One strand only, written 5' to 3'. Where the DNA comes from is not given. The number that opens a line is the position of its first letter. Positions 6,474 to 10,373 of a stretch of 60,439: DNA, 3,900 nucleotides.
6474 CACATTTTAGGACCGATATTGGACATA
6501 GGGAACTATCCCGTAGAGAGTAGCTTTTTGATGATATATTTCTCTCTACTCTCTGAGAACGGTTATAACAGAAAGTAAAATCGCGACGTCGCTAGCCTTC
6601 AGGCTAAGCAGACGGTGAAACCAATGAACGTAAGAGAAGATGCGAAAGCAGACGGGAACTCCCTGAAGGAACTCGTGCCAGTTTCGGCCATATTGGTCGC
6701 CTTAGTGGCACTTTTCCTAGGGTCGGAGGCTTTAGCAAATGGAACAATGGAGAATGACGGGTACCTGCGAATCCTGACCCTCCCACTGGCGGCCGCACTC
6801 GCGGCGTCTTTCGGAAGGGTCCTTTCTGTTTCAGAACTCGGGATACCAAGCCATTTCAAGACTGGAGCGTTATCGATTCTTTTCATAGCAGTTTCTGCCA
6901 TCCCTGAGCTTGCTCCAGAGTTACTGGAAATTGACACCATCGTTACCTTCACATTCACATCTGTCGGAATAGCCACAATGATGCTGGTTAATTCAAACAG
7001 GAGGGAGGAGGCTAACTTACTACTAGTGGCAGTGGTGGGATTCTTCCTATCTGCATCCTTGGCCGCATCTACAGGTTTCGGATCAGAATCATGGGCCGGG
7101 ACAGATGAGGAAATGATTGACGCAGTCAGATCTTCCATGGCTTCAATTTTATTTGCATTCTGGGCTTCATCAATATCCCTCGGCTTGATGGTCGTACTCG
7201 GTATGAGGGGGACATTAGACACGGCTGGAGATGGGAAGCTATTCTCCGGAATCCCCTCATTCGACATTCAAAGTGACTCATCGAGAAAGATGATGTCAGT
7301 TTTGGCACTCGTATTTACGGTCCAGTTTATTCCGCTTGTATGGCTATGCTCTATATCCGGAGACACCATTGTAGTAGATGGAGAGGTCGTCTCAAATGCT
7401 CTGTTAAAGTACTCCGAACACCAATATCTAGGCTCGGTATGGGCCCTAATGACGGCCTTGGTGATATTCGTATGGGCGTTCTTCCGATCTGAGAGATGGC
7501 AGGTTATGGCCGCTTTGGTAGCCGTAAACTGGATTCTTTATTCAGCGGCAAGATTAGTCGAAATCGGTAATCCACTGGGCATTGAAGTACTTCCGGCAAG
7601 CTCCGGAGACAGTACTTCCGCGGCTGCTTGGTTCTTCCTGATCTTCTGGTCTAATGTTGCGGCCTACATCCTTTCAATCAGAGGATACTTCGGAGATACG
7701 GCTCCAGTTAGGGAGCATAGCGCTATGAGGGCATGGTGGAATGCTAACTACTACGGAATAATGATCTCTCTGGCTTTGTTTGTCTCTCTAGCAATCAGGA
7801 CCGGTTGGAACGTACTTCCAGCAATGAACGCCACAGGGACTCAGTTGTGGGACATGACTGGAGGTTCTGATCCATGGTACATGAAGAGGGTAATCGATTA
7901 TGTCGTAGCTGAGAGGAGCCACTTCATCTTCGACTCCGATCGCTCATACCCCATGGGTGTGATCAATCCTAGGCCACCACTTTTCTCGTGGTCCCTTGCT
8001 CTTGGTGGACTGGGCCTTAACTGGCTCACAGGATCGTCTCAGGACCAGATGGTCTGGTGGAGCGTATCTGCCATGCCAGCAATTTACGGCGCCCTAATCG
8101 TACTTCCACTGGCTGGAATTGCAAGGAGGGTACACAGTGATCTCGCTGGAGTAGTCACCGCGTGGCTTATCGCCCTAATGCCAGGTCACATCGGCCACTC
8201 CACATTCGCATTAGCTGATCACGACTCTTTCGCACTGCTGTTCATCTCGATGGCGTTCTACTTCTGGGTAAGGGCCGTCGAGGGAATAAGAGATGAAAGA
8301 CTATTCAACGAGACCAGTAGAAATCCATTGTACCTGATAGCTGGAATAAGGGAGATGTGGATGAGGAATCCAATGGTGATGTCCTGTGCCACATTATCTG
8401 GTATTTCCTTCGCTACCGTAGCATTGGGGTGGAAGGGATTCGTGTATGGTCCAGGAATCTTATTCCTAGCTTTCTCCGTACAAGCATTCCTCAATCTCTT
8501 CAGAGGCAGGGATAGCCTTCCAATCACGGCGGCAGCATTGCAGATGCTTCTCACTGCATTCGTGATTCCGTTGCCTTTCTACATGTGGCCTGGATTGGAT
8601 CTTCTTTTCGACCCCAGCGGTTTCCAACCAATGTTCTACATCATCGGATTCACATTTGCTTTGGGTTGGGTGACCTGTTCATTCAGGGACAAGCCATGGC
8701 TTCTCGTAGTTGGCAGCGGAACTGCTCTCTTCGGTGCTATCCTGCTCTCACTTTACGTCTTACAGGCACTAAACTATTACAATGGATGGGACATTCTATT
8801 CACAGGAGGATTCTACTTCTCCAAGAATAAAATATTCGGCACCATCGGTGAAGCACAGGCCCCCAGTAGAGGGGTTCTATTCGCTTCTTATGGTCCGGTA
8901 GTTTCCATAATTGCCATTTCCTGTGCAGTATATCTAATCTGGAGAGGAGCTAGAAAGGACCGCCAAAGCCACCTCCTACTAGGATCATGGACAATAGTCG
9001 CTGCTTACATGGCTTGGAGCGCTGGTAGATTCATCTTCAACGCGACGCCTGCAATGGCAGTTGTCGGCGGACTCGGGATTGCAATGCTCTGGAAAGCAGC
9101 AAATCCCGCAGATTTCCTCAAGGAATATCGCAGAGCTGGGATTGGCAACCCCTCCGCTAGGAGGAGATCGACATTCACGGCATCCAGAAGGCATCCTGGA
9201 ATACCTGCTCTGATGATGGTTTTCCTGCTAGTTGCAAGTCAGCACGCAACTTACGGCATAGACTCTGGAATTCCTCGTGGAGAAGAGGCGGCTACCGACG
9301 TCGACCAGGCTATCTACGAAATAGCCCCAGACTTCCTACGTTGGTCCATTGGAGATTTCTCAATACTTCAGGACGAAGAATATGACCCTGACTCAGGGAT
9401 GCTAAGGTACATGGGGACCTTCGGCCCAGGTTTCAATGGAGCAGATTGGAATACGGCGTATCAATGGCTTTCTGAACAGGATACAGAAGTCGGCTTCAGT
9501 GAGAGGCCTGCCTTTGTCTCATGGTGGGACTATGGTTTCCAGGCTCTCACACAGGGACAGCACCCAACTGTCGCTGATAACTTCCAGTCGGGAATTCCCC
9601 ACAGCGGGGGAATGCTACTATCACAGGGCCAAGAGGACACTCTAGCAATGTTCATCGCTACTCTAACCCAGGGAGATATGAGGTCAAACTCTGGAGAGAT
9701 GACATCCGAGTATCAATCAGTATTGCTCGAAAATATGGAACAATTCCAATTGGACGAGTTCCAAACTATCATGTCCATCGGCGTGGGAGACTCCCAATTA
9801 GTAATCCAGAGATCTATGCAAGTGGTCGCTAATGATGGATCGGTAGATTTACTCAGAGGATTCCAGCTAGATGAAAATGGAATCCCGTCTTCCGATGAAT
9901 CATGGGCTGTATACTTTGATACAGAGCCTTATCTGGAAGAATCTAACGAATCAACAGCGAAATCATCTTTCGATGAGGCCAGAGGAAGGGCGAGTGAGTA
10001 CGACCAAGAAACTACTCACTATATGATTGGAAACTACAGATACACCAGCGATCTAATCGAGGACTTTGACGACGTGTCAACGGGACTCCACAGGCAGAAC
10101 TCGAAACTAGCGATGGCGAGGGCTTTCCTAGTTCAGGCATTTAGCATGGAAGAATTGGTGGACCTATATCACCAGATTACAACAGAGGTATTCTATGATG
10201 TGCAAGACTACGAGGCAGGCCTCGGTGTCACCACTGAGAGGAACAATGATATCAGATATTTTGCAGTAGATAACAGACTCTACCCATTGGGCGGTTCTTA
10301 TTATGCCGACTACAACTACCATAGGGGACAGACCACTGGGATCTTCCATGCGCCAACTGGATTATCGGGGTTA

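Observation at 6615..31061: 24.5-kb surface island: AglB giant, S8 protease, beta-helix giant, STAND regulator, MBL hydrolase, calcium-repeat giant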

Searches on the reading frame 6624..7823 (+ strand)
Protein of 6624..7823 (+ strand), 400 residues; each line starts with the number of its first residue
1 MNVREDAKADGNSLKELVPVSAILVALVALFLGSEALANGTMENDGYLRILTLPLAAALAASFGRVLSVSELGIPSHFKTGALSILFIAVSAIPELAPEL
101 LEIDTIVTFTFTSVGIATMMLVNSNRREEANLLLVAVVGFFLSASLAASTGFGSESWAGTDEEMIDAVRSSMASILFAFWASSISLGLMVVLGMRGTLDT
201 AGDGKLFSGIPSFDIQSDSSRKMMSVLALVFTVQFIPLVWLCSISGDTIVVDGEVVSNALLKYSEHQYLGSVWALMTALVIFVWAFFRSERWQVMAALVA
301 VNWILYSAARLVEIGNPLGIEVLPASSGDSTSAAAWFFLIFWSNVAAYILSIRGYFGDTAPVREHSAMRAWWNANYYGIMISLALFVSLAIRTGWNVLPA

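Call 69: search_protein_families(library=pfam, proteins=[window:6624-7823:+], max_evalue=0.1)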
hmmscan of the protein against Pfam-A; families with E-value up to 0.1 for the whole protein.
window:6624-7823:+ (400 aa): 1 family
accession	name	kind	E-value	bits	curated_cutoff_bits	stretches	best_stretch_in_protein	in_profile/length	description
PF14248.12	DUF4345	-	0.0082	16.6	26.5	1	244-312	22-89/119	Domain of unknown function (DUF4345)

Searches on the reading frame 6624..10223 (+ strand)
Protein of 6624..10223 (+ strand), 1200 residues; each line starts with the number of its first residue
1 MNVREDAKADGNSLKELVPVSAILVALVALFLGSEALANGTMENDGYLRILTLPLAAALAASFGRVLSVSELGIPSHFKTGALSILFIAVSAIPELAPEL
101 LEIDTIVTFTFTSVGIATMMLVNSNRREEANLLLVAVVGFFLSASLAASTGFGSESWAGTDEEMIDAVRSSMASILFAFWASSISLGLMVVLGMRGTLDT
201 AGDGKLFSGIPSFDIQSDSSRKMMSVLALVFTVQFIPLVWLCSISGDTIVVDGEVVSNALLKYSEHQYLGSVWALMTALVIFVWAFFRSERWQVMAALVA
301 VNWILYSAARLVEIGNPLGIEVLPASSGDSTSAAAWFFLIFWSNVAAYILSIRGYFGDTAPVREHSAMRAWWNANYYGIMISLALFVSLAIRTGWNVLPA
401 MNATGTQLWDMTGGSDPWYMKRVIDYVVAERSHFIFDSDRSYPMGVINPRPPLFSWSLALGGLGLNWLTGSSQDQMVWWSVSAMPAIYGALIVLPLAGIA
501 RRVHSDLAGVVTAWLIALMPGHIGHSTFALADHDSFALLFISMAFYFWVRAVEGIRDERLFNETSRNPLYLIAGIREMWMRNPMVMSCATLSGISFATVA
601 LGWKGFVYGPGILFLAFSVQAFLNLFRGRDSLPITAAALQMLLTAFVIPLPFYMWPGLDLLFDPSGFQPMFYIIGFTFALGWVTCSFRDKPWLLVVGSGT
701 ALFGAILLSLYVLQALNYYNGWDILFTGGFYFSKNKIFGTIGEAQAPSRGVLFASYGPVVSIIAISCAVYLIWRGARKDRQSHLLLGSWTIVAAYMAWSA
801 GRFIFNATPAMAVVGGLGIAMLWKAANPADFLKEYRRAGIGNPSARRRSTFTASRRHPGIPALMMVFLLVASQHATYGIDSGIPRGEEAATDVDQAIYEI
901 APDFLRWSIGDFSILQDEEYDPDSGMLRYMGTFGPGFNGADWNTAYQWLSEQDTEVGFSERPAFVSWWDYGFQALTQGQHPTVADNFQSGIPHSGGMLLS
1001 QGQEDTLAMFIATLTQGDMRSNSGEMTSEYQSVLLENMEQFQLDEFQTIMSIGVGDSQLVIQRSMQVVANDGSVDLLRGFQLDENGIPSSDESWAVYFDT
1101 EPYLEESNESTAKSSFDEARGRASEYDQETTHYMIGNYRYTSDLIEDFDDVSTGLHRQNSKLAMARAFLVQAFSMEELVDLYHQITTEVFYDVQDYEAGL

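Call 55: predict_structure(alignment_id=A3)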
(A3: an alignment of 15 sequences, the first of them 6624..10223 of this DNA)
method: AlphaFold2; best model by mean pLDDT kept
length: 1200 residues; sequences in the alignment: 15
mean_pLDDT: 59.8   pTM: 0.55
mean pLDDT of the five models: 59.8, 51.8, 51.4, 51.3, 51.0
residues with pLDDT >= 90: 7; 70-90: 399; 50-70: 379; < 50: 415
segments of 3 or more residues with pLDDT < 50: 1-11, 313-332, 399-454, 520-533, 557-565, 601-619, 621-626, 628-637, 643-650, 653-710, 717-758, 798-806, 839-843, 871-917, 919-1000, 1151-1153, 1191-1200
pLDDT, mean of each block of 10 residues (from residue 1): 36 68 88 77 61 84 79 68 77 64 71 86 84 90 79 58 61 79 88 78 74 71 80 81 62 56 60 70 73 68 65 44 45 56 69 58 62 80 75 55 37 35 45 31 29 52 66 62 65 81 81 67 35 56 70 56 50 60 69 58 42 46 48 49 48 48 42 40 41 39 45 45 29 29 29 40 64 60 63 50 49 71 69 59 53 67 57 38 30 41 43 41 34 25 29 32 34 35 33 40 64 70 74 85 88 81 86 85 84 82 80 85 74 76 71 56 84 81 68 33
secondary structure, 60 per line:
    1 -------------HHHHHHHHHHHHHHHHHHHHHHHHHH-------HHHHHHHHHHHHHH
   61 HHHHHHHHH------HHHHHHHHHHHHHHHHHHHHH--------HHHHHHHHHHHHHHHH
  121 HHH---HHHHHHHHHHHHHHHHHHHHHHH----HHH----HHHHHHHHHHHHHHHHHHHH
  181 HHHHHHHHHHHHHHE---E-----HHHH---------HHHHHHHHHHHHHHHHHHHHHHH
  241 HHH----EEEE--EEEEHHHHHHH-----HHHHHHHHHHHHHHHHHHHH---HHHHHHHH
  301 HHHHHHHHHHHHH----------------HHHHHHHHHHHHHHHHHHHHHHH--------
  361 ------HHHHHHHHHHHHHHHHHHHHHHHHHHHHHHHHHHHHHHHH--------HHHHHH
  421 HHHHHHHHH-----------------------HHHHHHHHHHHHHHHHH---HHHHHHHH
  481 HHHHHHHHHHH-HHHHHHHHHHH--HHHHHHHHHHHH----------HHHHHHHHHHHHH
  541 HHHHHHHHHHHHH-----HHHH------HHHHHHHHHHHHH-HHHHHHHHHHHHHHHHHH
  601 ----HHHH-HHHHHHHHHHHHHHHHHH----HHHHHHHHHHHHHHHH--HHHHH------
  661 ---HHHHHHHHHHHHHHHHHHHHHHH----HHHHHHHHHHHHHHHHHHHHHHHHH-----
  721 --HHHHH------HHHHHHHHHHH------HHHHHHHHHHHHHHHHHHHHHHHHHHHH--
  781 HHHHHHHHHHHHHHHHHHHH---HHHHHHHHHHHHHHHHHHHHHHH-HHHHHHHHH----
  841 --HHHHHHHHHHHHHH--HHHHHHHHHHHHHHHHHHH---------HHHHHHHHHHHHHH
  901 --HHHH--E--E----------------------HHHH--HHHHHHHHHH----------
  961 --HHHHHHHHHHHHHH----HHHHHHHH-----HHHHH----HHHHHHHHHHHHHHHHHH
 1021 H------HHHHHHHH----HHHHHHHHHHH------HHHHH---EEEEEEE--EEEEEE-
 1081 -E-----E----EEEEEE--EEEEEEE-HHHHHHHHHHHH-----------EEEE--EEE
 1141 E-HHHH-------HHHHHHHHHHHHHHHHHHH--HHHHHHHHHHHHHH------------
elements in order (helices of 4 or more, strands of 3 or more residues): H14-39 H47-69 H76-96 H105-123 H127-149 H161-194 H205-208 H218-243 E248-251 E254-257 H258-264 H270-289 H293-313 H330-352 H367-406 H415-429 H453-469 H473-491 H493-503 H506-517 H528-553 H559-562 H569-581 H583-600 H605-608 H610-627 H632-647 H650-654 H664-686 H691-715 H723-727 H734-744 H751-778 H781-800 H804-826 H828-836 H843-856 H859-877 H887-900 H903-906 H935-938 H941-950 H963-976 H981-988 H994-998 H1003-1021 H1028-1035 H1040-1050 H1057-1061 E1065-1071 E1074-1079 E1093-1098 E1101-1107 H1109-1120 E1132-1135 E1138-1141 H1143-1146 H1154-1172 H1175-1188

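Call 87: search_solved_structures(query=A3, max_evalue=0.001, show_alignments=1)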
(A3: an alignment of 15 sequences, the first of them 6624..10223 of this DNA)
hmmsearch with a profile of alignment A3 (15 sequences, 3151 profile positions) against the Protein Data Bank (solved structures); distinct sequences matched with E-value up to 0.001: 10.
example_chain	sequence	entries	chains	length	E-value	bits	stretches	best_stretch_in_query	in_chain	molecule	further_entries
3waj_A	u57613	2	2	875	4.2e-11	43.2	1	347-638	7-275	Transmembrane oligosaccharyl transferase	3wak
5gmy_A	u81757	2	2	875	4.2e-11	43.2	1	347-638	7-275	Transmembrane oligosaccharyl transferase, putative | Dolichyl-phosphooligosaccharide-protein glycotransferase 3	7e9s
8i9p_Lh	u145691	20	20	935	2.4e-07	30.7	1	479-530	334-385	dolichyl-diphosphooligosaccharide--protein glycotransferase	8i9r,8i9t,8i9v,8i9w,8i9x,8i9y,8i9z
6c26_A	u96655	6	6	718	8e-06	25.7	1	392-528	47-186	Dolichyl-diphosphooligosaccharide--protein glycosyltransferase subunit STT3 | Dolichyl-diphosphooligosaccharide--protein glycotransferase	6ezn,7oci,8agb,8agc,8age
6ftj_5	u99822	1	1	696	9.9e-06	25.4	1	475-529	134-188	Dolichyl-diphosphooligosaccharide--protein glycosyltransferase subunit STT3A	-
6s7o_A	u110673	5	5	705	1e-05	25.4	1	475-529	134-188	Dolichyl-diphosphooligosaccharide--protein glycosyltransferase subunit STT3A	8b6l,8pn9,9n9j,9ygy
6ftg_5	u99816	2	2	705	1.1e-05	25.3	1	475-529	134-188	Dolichyl-diphosphooligosaccharide--protein glycosyltransferase subunit STT3A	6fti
3vgp_A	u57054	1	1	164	1.6e-05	24.7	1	915-983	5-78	Transmembrane oligosaccharyl transferase, putative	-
3vu0_A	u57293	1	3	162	1.8e-05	24.5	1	916-984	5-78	Putative uncharacterized protein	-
6s7t_A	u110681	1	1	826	4.3e-05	23.3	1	471-529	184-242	Dolichyl-diphosphooligosaccharide--protein glycosyltransferase subunit STT3B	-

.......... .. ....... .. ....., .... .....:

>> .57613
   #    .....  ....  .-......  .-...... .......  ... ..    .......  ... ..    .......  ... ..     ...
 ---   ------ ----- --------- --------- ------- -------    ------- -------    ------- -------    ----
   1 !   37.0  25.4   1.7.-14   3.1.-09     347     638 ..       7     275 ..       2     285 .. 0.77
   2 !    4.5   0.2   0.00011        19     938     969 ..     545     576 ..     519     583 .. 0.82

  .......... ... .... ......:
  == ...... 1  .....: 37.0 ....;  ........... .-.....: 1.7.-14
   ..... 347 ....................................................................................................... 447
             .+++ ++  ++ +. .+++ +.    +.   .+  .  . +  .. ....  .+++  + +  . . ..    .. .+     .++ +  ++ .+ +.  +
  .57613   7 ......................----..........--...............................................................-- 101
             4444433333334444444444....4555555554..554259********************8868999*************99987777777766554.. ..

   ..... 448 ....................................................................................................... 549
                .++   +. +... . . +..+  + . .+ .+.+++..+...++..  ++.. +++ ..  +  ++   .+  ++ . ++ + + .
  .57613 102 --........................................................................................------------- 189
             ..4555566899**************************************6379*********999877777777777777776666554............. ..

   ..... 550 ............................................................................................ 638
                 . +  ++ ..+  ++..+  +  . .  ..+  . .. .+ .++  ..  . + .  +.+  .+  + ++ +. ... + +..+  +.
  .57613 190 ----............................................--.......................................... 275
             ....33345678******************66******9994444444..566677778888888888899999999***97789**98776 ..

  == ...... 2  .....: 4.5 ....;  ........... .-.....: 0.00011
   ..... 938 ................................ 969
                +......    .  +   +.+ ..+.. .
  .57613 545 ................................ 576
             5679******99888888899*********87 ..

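Call 88: fold_search(model_id=the predicted structure, library=pdb)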
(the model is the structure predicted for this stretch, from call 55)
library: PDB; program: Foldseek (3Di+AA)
matches with E <= 10: 192; with E <= 0.001: 17
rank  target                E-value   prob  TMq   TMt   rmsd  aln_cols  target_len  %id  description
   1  9n9j_I                1.8e-07  1.00  0.25  0.40  14.2       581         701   14  Structure of a GRP94 folding intermediate engaged with a CCDC134- and FKBP11-bound secretory translocon (released 2025-11-19)
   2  8b6l_I                2.7e-07  1.00  0.24  0.39  15.2       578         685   13  Subtomogram average of the human Sec61-TRAP-OSTA-translocon (released 2022-12-07)
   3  3wak                  5.0e-07  1.00  0.24  0.32  18.6       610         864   17  Crystal structure of the Archaeoglobus fulgidus oligosaccharyltransferase (O29867_ARCFU) in the apo form (released 2013-10-30)
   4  5gmy_A                1.1e-06  1.00  0.24  0.32  15.1       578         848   16  Crystal structure of the Archaeoglobus fulgidus oligosaccharyltransferase (O29867_ARCFU) tethered with an acceptor pep (released 2017-02-01)
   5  6s7t_A                1.5e-06  1.00  0.23  0.36  11.1       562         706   16  Cryo-EM structure of human oligosaccharyltransferase complex OST-B (released 2019-12-18)
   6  8agc_A                1.8e-06  1.00  0.24  0.38  13.4       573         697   16  Structure of yeast oligosaccharylransferase complex with lipid-linked oligosaccharide and non-acceptor peptide bound (released 2022-12-07)
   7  7e9s_A                1.8e-06  1.00  0.24  0.31  18.8       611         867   17  Archaeal oligosaccharyltransferase AglB from Archaeoglobus fulgidus in complex with an inhibitory peptide and a dolich (released 2021-09-08)
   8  8age_A                1.9e-06  1.00  0.24  0.42  14.1       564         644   14  Structure of yeast oligosaccharylransferase complex with acceptor peptide bound (released 2022-12-07)
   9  8pn9_A                2.0e-06  1.00  0.25  0.42  15.4       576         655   12  Structure of human oligosaccharyltransferase OST-A complex bound to NGI-1 (released 2024-05-08)
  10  7oci_F                3.4e-06  1.00  0.24  0.41  15.5       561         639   14  Cryo-EM structure of yeast Ost6p containing oligosaccharyltransferase complex (released 2022-02-16)
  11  6ezn_F                6.0e-06  1.00  0.24  0.41  15.8       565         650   14  Cryo-EM structure of the yeast oligosaccharyltransferase (OST) complex (released 2018-01-17)
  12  6ftg_5                6.8e-06  1.00  0.24  0.42  14.5       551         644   13  Subtomogram average of OST-containing ribosome-translocon complexes from canine rough microsomal membranes (released 2018-03-21)
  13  8agb_A                4.4e-05  1.00  0.24  0.41  12.0       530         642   13  Structure of yeast oligosaccharylransferase complex with lipid-linked oligosaccharide bound (released 2022-12-07)
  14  6s7o_A                4.9e-05  1.00  0.24  0.41  11.9       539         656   14  Cryo-EM structure of human oligosaccharyltransferase complex OST-A (released 2019-12-18)
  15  3waj                  5.8e-05  1.00  0.21  0.30  19.0       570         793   17  Crystal structure of the Archaeoglobus fulgidus oligosaccharyltransferase (O29867_ARCFU) complex with Zn and sulfate (released 2013-10-30)
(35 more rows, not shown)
